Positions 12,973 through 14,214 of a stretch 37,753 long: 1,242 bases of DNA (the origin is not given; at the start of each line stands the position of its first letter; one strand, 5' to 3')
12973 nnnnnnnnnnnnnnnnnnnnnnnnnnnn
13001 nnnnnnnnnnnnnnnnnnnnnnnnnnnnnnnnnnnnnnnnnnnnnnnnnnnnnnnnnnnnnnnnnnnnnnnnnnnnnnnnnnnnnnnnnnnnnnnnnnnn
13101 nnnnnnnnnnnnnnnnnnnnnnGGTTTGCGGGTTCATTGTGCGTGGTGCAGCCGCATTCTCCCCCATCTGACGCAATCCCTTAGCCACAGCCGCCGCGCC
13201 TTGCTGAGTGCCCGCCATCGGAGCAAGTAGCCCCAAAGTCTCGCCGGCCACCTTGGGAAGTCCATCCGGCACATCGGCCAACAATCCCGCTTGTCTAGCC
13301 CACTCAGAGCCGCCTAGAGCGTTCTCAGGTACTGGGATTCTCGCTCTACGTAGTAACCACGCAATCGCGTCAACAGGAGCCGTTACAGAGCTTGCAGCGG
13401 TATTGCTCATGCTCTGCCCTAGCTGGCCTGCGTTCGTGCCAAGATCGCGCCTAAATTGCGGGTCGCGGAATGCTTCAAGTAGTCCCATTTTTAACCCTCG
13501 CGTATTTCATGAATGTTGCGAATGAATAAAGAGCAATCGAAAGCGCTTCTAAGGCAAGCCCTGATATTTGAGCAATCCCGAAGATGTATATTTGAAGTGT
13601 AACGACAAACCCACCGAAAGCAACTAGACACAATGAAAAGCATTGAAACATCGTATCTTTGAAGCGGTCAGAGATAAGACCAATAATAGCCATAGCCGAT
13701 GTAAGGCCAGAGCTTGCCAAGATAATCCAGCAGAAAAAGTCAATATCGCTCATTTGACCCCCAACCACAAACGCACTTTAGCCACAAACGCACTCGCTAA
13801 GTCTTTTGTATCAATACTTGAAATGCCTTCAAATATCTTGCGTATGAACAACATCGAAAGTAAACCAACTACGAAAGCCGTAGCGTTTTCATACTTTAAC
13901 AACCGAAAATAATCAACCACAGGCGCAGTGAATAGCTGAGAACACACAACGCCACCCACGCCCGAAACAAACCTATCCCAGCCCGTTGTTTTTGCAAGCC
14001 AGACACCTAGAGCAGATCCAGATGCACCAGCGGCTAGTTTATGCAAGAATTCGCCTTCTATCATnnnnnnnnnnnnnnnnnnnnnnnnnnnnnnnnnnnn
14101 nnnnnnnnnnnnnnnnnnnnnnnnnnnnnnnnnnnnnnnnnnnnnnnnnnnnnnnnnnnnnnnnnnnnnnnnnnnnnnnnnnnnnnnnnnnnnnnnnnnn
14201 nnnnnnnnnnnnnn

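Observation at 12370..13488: PARP-like ADP-ribosyltransferase signature in a 372-aa gene wedged into the lysis cassette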

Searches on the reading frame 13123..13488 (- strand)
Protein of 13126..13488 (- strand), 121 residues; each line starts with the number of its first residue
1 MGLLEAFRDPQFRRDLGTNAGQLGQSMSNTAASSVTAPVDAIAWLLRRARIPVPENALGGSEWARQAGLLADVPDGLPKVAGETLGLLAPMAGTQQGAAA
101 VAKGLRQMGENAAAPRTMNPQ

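Call 54: search_protein_representatives(protein=window:13126-13488:-)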
Query: 121 residues. Proteins with E-value up to 0.001 (for the whole library): 418; up to 1e-10: 282; up to 1e-30: 12. The best 150 are listed.
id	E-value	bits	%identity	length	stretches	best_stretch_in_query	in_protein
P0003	9.5e-51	187.0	60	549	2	1-121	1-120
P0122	5.6e-49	181.3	72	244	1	1-120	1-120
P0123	1.7e-44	166.9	73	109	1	1-106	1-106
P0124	4.0e-44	165.7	69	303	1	1-121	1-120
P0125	3.3e-43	162.7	68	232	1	1-121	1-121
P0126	8.7e-43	161.4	65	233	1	1-121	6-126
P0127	3.6e-42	159.4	68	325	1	1-120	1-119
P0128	2.2e-35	137.5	59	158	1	1-121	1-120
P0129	4.8e-34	133.2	60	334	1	1-121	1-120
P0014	4.1e-33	130.2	62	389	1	1-109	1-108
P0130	3.5e-32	127.2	58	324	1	1-121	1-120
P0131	7.7e-31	122.9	52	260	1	1-118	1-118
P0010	3.9e-29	117.4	55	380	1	2-121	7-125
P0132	4.3e-29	117.3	56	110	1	1-109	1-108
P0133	1.2e-28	115.9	56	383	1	1-108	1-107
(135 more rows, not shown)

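Call 100: search_protein_families(library=pfam, alignment_id=A5, max_evalue=0.001)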
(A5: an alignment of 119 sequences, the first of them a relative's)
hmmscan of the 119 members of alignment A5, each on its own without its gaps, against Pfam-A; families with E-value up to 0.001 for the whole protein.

A. member 1, P0122 (244 aa): 0 families

B. families by the number of members that match (of 119 scanned): 8 families
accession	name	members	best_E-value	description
PF18760.7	ART-PolyVal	40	9.5e-15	ADP-Ribosyltransferase in polyvalent proteins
PF18838.6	LPD23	7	7.5e-24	Large polyvalent protein associated domain 23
PF13508.13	Acetyltransf_7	3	3.7e-07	Acetyltransferase (GNAT) domain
PF13151.12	DUF3990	3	8.7e-05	Protein of unknown function (DUF3990)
PF00583.31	Acetyltransf_1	2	5.4e-05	Acetyltransferase (GNAT) family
PF18853.6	LPD37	1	3.4e-10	Large polyvalent protein associated domain 37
PF20573.4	DUF6782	1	3.7e-06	Putative metallopeptidase family (DUF6782)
PF13673.13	Acetyltransf_10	1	2.8e-05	Acetyltransferase (GNAT) domain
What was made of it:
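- In 119 representatives it is followed by ART-PolyVal (40), LPD23 (7), GNAT (3), LPD37 (1), a metallopeptidase (1) or domains with no Pfam match (call 100). The carrier module carries clearly enzymatic payloads such as HExxH peptidases and GNATs (call 100).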

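Call 104: find_related_loci(query=A6, collection=viral_contigs, flank=6000)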
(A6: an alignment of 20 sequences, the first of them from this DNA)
Query A6 (103 aa) in viral_contigs; peptide patterns used: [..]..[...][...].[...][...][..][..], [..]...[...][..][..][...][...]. (x = any residue, [..] = any of these).
170 stretches matched a pattern; 75 encode a relative of the query (tblastn E <= 1e-3); 75 distinct loci.
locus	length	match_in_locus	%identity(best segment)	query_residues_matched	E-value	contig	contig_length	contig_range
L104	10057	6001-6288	61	6-103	6e-32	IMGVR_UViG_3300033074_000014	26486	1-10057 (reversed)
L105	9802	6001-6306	58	1-102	5e-31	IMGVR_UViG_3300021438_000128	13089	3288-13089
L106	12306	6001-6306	58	1-102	5e-31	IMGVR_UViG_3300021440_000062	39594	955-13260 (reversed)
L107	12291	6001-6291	50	6-103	9e-28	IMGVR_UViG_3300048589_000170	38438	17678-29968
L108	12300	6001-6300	54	1-102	1e-26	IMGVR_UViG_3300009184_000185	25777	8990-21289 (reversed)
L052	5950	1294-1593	54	1-102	1e-26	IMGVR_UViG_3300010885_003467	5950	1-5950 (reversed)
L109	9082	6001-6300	54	1-102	1e-26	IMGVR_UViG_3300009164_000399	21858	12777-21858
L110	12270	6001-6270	56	6-96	2e-26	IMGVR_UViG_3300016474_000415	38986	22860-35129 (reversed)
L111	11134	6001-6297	51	4-103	3e-26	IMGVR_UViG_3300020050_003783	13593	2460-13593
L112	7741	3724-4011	54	6-103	1e-25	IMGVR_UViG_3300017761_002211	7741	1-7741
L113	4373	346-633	54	6-103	1e-25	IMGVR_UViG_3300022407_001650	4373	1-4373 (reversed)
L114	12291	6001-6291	55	6-103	2e-25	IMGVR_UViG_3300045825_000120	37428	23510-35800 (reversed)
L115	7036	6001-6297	52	3-102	3e-25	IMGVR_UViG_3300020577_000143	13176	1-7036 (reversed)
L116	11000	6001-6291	52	6-103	4e-25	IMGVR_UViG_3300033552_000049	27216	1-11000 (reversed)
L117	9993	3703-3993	52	6-103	9e-25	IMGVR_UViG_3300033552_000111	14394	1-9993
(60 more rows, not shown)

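Call 107: search_solved_structures(query=A6, max_evalue=10, show_alignments=2)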
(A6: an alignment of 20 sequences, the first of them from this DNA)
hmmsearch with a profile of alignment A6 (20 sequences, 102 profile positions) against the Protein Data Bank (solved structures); distinct sequences matched with E-value up to 10: 10.
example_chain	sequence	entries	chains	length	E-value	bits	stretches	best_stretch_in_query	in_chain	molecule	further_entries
7at2_A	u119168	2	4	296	0.83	13.1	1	25-58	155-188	EstD11 S144A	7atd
7at3_A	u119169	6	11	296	0.84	13.1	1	25-58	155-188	EstD11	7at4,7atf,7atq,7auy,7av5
7nb5_A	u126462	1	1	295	0.85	13.1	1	25-58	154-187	EstD11 S144A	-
7at0_A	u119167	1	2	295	0.87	13.1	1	25-58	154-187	EstD11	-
3kxp_A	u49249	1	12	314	1.2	12.5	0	39-85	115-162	Alpha-(N-acetylaminomethylene)succinic acid hydrolase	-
4wxz_A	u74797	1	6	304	1.6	12.2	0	44-98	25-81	Pyridoxal biosynthesis lyase PdxS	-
4wxy_A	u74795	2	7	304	1.8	12.1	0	44-98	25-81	Pyridoxal biosynthesis lyase PdxS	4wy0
4wy0_B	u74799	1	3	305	1.8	12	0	44-98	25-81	Pyridoxal biosynthesis lyase PdxS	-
4wy0_A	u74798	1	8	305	1.8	12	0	44-98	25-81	Pyridoxal biosynthesis lyase PdxS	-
1znn_A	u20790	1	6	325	2.6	11.5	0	44-98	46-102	PLP SYNTHASE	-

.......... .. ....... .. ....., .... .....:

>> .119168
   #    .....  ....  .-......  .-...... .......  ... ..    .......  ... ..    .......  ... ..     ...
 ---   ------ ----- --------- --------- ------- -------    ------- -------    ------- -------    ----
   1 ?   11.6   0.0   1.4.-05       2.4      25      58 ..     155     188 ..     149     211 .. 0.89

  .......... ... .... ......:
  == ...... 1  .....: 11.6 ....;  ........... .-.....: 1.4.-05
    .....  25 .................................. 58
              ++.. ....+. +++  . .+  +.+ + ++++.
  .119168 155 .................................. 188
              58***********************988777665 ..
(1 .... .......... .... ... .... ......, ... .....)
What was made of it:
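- Tried and rejected: N-domain against PDB sequences: nothing (call 107).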

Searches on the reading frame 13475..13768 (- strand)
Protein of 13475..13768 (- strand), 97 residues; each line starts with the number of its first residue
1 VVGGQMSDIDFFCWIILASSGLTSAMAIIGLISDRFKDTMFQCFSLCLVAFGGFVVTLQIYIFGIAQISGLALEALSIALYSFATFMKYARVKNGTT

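Call 14: search_protein_families(library=phrogs, proteins=[window:13475-13768:-], max_evalue=0.001)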
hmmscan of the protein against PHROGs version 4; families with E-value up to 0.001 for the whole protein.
window:13475-13768:- (97 aa): 0 families

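Call 92: search_protein_families(library=ncbifam, proteins=[window:13475-13768:-], max_evalue=0.1)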
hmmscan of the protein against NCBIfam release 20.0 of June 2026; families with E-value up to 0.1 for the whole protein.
window:13475-13768:- (97 aa): 1 family
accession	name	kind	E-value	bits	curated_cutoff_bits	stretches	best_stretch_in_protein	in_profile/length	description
TIGR03745.1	conj_TIGR03745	hypoth_equivalog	0.052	13.4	52.5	1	53-95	31-73/105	TIGR03745 family integrating conjugative element membrane protein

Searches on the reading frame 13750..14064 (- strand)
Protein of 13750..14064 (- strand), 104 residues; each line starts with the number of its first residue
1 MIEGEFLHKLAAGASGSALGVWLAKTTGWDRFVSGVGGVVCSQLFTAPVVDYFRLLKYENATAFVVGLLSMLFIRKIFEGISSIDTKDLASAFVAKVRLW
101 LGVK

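Call 14: search_protein_families(library=phrogs, proteins=[window:13750-14064:-], max_evalue=0.001)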
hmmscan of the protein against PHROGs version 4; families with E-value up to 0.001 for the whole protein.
window:13750-14064:- (104 aa): 2 families
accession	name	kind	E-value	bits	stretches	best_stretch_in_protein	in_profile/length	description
phrog_2359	-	lysis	6.9e-10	39.7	1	8-89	14-99/110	holin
phrog_13918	-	unknown function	6.4e-07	30.4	1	10-79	13-91/108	-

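Call 92: search_protein_families(library=ncbifam, proteins=[window:13750-14064:-], max_evalue=0.1)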
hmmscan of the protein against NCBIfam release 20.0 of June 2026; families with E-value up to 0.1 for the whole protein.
window:13750-14064:- (104 aa): 0 families
